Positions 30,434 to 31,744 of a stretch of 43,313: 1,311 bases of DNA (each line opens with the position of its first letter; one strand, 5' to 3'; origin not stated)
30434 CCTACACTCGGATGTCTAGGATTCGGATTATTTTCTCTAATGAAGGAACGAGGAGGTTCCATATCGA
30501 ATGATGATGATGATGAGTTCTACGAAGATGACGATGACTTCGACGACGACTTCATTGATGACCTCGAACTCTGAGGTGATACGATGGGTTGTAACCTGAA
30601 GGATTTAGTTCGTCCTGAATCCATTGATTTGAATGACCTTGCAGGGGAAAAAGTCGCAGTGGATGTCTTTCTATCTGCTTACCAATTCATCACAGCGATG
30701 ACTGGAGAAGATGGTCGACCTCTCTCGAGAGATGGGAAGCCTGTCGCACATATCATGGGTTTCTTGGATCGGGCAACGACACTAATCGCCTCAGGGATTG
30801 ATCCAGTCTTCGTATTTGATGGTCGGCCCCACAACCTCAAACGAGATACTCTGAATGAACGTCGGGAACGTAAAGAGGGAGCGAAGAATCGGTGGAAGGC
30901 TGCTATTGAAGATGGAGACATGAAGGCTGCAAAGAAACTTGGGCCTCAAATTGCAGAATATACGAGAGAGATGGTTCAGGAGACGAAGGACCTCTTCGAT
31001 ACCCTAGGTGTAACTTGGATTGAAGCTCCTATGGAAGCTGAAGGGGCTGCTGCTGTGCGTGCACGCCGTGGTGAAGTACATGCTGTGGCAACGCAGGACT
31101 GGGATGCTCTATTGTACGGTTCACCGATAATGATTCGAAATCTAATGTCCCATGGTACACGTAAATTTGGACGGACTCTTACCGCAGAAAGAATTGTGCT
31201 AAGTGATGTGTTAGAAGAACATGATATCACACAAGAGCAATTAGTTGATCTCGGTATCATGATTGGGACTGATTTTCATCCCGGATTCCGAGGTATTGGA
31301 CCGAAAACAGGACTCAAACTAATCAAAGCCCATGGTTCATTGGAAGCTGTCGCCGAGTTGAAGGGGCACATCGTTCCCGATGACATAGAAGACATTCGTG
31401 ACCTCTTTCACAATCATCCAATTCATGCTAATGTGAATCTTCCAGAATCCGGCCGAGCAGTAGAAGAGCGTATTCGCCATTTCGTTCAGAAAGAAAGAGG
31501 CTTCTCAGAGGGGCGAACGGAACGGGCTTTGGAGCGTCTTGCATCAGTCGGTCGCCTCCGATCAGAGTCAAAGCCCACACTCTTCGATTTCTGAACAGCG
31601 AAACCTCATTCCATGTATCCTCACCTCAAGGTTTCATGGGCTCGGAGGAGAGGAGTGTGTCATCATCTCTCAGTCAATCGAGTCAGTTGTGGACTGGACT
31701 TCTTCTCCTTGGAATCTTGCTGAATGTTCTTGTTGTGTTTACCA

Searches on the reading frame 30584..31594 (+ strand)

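Call 70: search_protein_families(library=pfam, proteins=[window:30584-31594:+], max_evalue=0.0001)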
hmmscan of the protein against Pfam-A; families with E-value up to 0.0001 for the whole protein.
window:30584-31594:+ (336 aa): 3 families
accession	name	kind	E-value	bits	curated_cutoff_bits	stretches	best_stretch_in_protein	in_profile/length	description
PF00867.23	XPG_I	-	3.6e-21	75.8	24.9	1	142-230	1-89/89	XPG I-region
PF00752.23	XPG_N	-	1.2e-15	58.2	22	1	13-98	18-99/101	XPG N-terminal domain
PF01367.25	5_3_exonuc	-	1e-05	26.4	40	1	216-258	2-46/97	5'-3' exonuclease, C-terminal SAM fold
